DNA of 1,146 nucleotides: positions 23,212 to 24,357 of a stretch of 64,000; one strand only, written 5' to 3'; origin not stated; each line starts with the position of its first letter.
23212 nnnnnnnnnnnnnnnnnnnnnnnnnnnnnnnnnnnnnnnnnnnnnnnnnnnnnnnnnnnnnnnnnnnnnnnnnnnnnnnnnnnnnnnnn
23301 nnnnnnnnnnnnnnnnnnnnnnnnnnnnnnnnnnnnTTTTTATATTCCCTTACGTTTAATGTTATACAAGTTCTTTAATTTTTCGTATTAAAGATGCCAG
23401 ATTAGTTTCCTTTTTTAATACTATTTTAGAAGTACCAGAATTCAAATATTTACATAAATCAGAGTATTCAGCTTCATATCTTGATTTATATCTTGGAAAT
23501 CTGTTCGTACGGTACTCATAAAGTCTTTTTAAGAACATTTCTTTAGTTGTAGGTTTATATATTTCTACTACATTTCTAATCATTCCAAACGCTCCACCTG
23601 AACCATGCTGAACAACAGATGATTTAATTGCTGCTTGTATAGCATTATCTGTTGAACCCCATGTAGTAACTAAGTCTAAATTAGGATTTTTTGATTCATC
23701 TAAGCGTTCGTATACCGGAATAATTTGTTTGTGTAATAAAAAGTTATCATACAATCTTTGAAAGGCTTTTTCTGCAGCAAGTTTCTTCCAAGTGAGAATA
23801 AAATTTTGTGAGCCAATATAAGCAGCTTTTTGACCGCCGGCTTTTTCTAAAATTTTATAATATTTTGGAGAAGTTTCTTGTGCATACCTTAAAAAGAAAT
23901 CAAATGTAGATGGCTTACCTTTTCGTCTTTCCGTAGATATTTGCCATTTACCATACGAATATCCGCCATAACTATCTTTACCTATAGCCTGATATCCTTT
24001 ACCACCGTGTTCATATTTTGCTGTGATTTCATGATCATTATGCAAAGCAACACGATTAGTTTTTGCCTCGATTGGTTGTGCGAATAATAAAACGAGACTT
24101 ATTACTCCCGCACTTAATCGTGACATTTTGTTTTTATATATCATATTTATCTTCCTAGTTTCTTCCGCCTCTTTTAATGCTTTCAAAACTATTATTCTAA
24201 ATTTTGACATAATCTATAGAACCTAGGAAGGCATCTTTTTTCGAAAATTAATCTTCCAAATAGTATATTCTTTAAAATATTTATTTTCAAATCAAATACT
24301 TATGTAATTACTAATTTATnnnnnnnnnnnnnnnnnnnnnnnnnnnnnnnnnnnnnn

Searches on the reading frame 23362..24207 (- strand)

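Call 29: search_protein_families(library=phrogs, proteins=[window:23362-24207:-], max_evalue=0.0001)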
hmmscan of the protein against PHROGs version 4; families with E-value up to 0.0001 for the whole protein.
window:23362-24207:- (281 aa): 1 family
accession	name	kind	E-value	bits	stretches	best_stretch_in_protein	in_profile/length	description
phrog_26249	-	unknown function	3e-05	22.7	1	61-213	1470-1609/1925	-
